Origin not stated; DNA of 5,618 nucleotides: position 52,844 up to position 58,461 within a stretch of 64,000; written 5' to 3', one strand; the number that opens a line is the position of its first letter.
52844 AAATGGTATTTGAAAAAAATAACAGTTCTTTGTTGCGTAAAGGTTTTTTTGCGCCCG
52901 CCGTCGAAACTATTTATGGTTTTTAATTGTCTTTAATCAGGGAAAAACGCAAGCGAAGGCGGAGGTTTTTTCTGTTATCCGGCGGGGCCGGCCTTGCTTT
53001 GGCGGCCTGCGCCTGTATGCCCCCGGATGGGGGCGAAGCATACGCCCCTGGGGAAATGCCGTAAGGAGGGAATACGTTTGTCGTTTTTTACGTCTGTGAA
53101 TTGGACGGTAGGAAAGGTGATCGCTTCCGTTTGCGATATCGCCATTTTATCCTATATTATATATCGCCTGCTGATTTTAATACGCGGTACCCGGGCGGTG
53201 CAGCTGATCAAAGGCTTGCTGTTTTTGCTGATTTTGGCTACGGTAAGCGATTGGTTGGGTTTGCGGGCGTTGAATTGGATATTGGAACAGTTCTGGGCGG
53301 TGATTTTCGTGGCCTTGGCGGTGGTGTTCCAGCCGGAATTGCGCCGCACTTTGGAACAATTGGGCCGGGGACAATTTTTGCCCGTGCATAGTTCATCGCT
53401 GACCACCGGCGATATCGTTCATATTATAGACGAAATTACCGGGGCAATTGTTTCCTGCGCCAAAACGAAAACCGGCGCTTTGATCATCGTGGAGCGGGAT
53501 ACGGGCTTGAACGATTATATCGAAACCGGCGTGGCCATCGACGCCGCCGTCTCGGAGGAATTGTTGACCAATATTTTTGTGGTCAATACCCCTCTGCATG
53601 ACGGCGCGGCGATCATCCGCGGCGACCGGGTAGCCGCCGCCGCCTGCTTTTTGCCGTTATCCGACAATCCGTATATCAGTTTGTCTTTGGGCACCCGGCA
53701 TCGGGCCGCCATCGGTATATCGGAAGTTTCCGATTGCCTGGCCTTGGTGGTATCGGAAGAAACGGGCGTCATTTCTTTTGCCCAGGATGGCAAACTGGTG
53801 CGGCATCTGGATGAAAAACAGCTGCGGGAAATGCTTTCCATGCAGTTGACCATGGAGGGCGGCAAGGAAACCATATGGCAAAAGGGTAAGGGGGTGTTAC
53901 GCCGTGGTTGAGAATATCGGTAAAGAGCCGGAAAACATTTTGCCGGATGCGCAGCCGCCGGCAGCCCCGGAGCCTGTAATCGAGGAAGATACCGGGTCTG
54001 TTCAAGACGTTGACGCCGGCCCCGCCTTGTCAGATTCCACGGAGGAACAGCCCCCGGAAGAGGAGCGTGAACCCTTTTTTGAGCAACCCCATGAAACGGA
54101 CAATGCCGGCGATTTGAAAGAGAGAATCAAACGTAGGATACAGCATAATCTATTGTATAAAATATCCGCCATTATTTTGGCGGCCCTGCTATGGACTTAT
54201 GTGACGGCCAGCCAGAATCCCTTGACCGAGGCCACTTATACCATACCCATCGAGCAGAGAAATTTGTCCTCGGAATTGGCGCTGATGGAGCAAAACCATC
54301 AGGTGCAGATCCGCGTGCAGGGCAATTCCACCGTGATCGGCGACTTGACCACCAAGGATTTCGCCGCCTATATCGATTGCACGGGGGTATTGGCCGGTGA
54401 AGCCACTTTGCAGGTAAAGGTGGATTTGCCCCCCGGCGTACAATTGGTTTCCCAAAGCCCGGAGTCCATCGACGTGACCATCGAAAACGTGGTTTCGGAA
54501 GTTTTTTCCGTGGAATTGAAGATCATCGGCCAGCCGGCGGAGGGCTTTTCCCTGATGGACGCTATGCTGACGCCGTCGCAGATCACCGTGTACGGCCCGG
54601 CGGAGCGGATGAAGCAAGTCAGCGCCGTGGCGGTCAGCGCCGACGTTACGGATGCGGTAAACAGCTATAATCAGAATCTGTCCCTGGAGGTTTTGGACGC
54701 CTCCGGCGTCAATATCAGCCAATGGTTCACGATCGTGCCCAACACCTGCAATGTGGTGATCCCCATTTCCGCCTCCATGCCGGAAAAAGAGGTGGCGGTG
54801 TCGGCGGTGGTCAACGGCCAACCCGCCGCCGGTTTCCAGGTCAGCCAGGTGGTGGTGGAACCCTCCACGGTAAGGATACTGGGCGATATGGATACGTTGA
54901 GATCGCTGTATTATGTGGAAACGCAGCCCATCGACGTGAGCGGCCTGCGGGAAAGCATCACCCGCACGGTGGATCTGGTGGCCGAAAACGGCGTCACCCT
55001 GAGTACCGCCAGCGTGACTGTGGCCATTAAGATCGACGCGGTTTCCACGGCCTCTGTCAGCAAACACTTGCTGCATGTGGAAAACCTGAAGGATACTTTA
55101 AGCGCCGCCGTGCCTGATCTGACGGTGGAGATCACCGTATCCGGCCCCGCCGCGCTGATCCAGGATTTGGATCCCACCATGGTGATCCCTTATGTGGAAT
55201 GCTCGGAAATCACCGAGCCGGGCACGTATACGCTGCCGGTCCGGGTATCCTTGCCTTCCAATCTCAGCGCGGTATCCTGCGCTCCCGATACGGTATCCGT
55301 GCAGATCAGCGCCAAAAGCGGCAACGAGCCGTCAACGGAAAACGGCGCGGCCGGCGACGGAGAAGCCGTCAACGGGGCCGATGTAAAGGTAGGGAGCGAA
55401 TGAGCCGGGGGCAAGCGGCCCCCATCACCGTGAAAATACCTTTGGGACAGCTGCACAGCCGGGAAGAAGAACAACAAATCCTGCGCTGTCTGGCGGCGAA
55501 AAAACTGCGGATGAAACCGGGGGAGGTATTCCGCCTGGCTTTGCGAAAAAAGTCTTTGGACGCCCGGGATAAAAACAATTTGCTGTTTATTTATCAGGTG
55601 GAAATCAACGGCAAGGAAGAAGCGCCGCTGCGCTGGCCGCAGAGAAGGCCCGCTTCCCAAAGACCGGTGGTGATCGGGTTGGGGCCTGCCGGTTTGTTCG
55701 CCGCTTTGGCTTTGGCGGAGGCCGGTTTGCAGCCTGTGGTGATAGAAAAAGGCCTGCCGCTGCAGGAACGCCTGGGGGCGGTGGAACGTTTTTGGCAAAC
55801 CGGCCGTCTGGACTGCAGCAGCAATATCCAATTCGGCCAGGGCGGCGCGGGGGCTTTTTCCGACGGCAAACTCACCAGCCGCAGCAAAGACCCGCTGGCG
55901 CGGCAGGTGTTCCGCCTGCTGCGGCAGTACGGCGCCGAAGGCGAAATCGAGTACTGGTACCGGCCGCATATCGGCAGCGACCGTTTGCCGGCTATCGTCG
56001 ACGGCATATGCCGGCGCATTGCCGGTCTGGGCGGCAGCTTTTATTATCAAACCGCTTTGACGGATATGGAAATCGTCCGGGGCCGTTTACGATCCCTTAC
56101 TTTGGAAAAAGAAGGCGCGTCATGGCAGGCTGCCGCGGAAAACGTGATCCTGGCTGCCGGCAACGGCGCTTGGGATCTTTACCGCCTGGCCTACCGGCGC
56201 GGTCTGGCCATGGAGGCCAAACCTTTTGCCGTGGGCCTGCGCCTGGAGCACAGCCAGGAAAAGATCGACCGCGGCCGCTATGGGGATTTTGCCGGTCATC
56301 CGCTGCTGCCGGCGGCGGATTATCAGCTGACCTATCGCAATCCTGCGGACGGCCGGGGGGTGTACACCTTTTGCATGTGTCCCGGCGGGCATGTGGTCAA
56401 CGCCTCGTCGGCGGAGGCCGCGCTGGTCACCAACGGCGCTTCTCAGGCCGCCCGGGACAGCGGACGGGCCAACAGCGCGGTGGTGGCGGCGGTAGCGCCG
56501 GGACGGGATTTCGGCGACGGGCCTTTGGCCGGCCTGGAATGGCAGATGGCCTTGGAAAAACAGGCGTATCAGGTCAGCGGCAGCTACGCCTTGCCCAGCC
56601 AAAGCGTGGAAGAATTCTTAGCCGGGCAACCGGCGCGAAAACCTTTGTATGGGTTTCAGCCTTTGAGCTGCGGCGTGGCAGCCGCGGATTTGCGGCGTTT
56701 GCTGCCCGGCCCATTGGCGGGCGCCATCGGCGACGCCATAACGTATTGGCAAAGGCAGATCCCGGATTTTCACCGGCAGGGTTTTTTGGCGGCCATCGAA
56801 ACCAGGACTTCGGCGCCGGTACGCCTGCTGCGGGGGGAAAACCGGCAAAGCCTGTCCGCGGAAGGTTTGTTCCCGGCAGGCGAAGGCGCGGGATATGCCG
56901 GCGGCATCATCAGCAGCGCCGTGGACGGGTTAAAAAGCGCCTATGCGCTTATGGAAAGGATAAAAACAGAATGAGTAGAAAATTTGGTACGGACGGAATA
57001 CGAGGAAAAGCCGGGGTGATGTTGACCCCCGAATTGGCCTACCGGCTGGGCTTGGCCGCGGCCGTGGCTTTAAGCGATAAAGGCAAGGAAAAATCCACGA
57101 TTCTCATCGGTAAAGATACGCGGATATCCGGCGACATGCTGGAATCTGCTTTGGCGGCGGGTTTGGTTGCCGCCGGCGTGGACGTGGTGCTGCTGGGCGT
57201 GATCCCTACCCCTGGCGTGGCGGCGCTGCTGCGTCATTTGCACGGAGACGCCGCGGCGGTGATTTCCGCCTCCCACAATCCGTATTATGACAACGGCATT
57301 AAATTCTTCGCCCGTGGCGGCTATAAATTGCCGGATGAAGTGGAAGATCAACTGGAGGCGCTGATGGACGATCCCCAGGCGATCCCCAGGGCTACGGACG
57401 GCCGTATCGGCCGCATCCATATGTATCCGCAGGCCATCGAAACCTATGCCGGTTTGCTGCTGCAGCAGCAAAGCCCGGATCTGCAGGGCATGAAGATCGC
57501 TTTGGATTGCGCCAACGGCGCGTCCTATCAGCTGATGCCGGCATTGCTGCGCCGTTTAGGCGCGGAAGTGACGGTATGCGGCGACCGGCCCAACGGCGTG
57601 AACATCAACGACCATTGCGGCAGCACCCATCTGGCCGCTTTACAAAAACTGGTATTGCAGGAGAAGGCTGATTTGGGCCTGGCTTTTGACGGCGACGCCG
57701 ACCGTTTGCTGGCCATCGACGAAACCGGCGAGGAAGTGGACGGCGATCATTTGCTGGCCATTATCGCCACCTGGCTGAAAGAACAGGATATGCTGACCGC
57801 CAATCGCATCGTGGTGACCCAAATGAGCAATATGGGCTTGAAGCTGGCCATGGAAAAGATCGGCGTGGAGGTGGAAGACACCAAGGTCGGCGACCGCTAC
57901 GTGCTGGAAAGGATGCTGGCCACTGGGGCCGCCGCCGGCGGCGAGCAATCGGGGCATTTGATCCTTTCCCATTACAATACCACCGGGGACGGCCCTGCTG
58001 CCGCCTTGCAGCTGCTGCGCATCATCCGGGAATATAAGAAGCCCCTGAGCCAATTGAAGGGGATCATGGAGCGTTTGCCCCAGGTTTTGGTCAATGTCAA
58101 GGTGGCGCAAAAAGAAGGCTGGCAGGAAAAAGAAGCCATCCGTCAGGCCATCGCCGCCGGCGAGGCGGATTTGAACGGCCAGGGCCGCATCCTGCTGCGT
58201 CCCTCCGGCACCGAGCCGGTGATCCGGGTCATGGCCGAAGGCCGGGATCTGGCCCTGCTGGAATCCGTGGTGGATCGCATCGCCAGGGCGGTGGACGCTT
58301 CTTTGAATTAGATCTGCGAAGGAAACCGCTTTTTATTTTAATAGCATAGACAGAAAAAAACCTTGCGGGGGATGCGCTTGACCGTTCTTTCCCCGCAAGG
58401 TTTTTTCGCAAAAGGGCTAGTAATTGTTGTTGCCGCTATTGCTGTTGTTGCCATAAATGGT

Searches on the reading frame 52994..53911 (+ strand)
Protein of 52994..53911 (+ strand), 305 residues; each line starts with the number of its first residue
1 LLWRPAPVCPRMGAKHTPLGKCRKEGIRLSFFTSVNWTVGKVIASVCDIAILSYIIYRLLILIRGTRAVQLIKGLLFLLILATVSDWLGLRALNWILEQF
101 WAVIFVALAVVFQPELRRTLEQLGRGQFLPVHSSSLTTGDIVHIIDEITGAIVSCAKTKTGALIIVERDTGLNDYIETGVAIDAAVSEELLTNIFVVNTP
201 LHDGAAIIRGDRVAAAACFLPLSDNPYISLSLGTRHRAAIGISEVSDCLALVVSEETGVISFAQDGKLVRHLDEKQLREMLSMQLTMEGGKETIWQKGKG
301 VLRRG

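Call 86: search_protein_families(library=pfam, proteins=[window:52994-53911:+], max_evalue=0.00001)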
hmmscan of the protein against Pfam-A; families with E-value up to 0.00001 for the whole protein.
window:52994-53911:+ (305 aa): 2 families
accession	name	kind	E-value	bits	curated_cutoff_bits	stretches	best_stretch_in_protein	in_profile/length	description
PF02457.21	DAC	-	2.7e-43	146.8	27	1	151-268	3-119/119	DisA bacterial checkpoint controller nucleotide-binding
PF19293.4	CdaA_N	-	2e-06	28.3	23.8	1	43-115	7-80/81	CdaA N-terminal transmembrane domain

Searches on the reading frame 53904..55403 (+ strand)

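Call 86: search_protein_families(library=pfam, proteins=[window:53904-55403:+], max_evalue=0.00001)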
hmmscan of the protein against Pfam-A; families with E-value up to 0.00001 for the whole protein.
window:53904-55403:+ (499 aa): 1 family
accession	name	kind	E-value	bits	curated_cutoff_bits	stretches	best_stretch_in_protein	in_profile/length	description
PF07949.17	YbbR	-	1.3e-34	118.7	22.3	2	299-373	3-79/81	YbbR-like protein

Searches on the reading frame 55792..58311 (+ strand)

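Call 86: search_protein_families(library=pfam, proteins=[window:55792-58311:+], max_evalue=0.00001)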
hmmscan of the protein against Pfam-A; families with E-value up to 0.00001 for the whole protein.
window:55792-58311:+ (839 aa): 4 families
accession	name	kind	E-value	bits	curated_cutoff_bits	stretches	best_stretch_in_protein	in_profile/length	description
PF02878.22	PGM_PMM_I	-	2.3e-42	144.4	22.5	1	396-527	2-133/138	Phosphoglucomutase/phosphomannomutase, alpha/beta/alpha domain I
PF02880.22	PGM_PMM_III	-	4.8e-33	114.2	20.7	1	650-759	1-112/115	Phosphoglucomutase/phosphomannomutase, alpha/beta/alpha domain III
PF00408.26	PGM_PMM_IV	-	1.9e-19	69.9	23.1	1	766-832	1-67/68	Phosphoglucomutase/phosphomannomutase, C-terminal domain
PF02879.22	PGM_PMM_II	-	4.4e-15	56.5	29.3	1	563-646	17-103/103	Phosphoglucomutase/phosphomannomutase, alpha/beta/alpha domain II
